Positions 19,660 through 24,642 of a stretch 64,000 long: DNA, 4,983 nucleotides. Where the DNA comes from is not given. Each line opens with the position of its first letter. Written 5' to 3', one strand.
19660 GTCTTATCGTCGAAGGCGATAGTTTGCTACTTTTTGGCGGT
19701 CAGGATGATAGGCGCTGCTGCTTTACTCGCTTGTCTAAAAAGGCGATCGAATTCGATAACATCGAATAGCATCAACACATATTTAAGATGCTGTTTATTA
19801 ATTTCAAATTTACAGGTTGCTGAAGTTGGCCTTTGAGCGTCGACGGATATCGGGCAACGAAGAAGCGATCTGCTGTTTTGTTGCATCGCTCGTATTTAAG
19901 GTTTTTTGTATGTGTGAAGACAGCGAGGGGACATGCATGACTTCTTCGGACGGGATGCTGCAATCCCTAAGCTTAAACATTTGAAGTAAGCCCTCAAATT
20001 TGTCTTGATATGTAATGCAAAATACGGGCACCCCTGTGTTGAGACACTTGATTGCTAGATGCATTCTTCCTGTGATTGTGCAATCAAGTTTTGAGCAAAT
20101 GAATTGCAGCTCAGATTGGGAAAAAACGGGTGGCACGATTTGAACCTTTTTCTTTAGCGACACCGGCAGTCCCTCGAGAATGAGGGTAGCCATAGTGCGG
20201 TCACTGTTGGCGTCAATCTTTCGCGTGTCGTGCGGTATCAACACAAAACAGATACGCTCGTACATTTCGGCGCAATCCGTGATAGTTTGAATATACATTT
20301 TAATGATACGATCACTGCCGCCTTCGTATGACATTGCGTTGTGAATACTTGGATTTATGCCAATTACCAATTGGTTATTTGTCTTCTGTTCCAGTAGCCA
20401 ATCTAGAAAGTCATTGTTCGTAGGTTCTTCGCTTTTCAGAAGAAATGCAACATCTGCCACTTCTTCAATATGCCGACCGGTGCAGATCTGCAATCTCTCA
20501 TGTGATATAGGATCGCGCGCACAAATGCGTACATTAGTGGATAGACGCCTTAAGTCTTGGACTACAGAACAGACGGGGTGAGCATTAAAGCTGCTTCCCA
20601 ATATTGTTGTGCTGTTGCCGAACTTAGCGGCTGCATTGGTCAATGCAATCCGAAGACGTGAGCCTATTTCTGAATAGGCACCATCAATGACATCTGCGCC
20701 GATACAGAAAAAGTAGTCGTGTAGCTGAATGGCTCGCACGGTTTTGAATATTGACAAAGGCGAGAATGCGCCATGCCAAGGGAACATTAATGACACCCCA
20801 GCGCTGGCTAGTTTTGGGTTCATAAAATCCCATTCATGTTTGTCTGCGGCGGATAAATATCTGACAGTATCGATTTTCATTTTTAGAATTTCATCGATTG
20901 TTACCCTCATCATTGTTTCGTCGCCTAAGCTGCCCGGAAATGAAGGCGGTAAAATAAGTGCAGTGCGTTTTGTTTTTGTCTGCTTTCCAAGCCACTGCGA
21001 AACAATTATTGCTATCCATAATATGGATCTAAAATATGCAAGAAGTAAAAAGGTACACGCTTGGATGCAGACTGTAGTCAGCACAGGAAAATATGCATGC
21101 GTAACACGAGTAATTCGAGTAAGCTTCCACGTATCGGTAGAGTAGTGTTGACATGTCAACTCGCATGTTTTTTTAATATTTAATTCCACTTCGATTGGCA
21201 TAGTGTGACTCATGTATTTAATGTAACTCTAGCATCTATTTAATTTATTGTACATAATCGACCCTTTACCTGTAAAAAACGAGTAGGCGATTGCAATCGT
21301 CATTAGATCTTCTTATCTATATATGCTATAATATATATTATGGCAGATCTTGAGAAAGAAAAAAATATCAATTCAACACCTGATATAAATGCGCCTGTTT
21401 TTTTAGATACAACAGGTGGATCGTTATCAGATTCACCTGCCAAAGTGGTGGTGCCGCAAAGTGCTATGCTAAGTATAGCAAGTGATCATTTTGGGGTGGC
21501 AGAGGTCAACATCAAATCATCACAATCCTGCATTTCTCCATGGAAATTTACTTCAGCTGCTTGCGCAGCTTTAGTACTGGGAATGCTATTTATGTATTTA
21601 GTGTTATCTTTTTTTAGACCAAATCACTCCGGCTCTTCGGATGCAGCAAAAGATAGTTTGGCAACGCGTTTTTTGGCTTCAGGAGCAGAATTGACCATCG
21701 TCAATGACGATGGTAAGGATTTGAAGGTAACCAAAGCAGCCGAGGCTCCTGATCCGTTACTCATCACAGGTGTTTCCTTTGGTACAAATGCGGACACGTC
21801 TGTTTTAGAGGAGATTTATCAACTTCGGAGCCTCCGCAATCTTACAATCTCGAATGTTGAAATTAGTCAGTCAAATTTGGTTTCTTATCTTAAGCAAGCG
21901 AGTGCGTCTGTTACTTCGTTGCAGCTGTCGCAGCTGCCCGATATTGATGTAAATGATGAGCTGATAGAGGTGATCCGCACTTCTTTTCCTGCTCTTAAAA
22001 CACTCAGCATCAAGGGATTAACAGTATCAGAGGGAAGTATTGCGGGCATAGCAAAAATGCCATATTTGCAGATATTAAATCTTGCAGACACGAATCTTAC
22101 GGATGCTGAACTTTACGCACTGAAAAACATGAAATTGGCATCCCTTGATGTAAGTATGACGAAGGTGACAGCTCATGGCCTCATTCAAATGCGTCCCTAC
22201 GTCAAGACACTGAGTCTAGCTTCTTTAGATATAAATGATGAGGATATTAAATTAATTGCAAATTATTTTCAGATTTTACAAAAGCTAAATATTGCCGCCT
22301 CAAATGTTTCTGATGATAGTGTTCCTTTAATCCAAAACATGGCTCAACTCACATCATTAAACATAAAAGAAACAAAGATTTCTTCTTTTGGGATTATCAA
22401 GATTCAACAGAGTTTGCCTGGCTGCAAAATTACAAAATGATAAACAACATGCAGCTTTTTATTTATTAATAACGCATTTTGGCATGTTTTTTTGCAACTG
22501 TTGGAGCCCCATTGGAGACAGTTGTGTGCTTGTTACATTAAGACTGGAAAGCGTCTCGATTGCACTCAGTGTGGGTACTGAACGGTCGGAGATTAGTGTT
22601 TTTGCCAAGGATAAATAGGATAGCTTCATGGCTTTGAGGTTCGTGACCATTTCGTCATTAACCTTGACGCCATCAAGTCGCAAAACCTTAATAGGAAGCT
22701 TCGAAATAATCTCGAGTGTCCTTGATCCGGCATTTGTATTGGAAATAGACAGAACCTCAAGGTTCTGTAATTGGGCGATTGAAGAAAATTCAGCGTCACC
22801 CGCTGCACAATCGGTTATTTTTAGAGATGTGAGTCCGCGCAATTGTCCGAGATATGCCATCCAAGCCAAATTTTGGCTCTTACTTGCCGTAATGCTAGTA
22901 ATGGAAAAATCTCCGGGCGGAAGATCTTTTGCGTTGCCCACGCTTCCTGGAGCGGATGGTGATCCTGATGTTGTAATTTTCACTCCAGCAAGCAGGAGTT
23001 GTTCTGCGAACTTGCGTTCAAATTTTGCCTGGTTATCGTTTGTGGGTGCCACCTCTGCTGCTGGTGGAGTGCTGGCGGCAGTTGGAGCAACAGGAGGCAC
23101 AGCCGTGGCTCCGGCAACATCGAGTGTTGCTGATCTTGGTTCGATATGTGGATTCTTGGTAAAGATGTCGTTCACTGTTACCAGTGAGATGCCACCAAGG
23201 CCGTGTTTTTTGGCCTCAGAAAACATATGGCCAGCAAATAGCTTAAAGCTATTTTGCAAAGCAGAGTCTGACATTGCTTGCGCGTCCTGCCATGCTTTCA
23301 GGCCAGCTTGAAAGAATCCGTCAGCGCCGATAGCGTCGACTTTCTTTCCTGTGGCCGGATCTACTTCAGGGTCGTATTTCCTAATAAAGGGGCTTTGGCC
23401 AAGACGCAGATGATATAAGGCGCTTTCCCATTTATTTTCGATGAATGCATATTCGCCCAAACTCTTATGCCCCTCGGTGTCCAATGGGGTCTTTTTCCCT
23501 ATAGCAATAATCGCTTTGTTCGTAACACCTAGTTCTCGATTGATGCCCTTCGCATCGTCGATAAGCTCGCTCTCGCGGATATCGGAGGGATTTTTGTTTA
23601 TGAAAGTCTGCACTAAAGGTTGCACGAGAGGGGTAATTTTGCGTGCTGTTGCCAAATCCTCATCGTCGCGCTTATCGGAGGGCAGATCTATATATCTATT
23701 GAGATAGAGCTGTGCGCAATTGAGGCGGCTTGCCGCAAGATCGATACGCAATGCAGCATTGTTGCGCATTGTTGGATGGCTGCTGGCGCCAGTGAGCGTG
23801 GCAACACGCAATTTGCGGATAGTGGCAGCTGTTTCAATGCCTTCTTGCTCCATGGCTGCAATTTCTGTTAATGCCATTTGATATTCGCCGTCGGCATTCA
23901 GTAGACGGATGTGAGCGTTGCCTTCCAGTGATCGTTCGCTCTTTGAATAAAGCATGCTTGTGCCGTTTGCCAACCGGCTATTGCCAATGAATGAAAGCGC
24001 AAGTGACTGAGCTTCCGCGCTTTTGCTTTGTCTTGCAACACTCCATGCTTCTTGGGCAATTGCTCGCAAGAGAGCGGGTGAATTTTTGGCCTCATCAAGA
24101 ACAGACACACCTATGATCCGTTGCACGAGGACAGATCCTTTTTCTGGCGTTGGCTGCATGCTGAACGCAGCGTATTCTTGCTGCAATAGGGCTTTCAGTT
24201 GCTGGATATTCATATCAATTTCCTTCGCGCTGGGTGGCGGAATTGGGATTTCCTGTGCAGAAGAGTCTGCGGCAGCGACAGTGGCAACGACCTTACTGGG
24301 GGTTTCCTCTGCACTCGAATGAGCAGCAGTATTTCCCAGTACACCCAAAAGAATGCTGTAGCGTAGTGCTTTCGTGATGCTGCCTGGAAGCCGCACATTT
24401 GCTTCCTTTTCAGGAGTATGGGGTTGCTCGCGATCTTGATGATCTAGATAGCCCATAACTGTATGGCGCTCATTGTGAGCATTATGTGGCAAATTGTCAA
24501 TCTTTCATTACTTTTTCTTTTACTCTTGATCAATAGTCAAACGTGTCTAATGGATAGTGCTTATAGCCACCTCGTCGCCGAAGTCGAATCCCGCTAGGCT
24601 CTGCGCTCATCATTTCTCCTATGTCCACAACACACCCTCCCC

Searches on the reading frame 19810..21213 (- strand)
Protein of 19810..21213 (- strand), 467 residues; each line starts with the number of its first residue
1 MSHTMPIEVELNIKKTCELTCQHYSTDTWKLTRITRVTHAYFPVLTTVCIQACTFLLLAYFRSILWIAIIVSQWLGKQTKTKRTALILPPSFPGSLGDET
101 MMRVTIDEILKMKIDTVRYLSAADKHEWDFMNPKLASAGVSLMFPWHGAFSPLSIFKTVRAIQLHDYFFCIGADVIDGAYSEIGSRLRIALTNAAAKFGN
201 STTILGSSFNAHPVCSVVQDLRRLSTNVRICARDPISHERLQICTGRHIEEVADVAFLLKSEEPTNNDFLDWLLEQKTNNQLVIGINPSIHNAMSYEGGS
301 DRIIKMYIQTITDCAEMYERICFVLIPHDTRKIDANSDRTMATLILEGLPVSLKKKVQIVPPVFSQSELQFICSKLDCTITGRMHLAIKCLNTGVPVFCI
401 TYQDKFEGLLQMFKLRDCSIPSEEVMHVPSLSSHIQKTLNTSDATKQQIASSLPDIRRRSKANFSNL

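Call 5: search_protein_families(library=pfam, proteins=[window:19810-21213:-], max_evalue=0.01)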
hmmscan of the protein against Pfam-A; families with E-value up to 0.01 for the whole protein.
window:19810-21213:- (467 aa): 1 family
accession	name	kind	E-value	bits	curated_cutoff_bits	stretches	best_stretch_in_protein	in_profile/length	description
PF04230.19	PS_pyruv_trans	-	3.9e-14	53.6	25.3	1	150-403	59-279/280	Polysaccharide pyruvyl transferase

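Call 6: search_protein_families(library=ncbifam, proteins=[window:19810-21213:-], max_evalue=0.01)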
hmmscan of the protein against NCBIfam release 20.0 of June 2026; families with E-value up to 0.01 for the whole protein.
window:19810-21213:- (467 aa): 3 families
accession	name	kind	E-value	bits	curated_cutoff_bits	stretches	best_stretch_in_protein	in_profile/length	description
NF007452.0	PRK10017.1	equivalog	5.2e-09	35.4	399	1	333-457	285-408/426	colanic acid biosynthesis pyruvyl transferase WcaK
TIGR04006.1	wcaK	equivalog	4.9e-07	28.9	727.1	1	336-458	289-409/426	colanic acid biosynthesis pyruvyl transferase WcaK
TIGR03609.1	S_layer_CsaB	equivalog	1.5e-06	27.8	213.1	1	224-416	126-292/301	polysaccharide pyruvyl transferase CsaB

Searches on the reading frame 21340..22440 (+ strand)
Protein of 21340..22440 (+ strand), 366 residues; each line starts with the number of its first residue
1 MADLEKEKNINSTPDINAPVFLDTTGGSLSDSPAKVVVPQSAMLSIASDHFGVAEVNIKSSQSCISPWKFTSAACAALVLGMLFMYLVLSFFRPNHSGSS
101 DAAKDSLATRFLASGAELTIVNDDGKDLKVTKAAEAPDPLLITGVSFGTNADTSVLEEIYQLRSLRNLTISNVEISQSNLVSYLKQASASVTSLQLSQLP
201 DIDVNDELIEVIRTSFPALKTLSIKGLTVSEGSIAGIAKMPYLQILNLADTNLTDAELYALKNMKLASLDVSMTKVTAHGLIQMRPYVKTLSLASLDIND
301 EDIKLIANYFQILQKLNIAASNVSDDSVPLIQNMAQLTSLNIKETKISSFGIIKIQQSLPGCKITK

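Call 5: search_protein_families(library=pfam, proteins=[window:21340-22440:+], max_evalue=0.01)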
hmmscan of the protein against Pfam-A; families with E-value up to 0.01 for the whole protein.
window:21340-22440:+ (366 aa): 6 families
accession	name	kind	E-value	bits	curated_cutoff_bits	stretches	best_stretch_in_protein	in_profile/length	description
PF24758.1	LRR_At5g56370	-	6.5e-06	26.4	27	0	191-276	36-120/227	FBD-associated F-box protein At5g56370, LRR repeats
PF23598.1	LRR_14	-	7.5e-06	25.4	40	1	152-252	156-250/353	Leucine-rich repeat region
PF12799.13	LRR_4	-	0.00014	22.5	27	0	243-273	3-32/44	Leucine Rich repeats (2 copies)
PF13516.12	LRR_6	-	0.00019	21.7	23.4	0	240-256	2-18/24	Leucine Rich repeat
PF23622.1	LRR_At1g61320_AtMIF1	-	0.00038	20.4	26.9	1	158-337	87-257/384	At1g61320/AtMIF1, LRR domain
PF13855.12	LRR_8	-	0.0085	16.3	27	0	313-350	3-40/61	Leucine rich repeat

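Call 6: search_protein_families(library=ncbifam, proteins=[window:21340-22440:+], max_evalue=0.01)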
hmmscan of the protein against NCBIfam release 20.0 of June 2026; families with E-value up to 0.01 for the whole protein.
window:21340-22440:+ (366 aa): 0 families

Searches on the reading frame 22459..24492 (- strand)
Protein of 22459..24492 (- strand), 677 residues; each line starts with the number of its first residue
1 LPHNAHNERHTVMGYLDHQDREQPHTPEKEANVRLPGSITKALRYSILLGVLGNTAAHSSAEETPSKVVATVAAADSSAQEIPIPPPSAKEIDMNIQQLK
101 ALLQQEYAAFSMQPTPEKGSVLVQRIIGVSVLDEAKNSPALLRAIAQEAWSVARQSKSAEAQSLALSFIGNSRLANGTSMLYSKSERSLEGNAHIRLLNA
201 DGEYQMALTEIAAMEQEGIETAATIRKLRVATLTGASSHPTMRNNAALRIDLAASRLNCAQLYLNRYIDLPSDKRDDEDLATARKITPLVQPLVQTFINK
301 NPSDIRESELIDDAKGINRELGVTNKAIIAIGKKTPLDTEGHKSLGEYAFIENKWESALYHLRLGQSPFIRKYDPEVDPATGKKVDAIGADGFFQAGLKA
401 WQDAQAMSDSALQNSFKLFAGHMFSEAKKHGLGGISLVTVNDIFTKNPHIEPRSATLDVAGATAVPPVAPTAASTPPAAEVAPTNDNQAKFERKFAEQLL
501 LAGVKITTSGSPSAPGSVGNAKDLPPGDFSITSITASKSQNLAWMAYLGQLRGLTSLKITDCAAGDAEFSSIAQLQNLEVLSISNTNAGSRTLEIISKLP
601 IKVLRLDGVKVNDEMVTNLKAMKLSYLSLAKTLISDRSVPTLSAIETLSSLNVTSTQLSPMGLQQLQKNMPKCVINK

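Call 5: search_protein_families(library=pfam, proteins=[window:22459-24492:-], max_evalue=0.01)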
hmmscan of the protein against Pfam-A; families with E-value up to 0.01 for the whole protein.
window:22459-24492:- (677 aa): 3 families
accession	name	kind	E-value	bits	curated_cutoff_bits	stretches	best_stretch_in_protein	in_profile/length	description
PF25013.1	LRR_Zer-1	-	0.00094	19.8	27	1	531-639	10-103/137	Zer-1-like, Leucine-rich repeats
PF23598.1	LRR_14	-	0.0053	16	40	1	538-657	125-250/353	Leucine-rich repeat region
PF18906.5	Phage_tube_2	-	0.0083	16.2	27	0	453-532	123-207/266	Phage tail tube protein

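Call 6: search_protein_families(library=ncbifam, proteins=[window:22459-24492:-], max_evalue=0.01)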
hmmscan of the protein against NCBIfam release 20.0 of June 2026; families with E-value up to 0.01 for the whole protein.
window:22459-24492:- (677 aa): 0 families
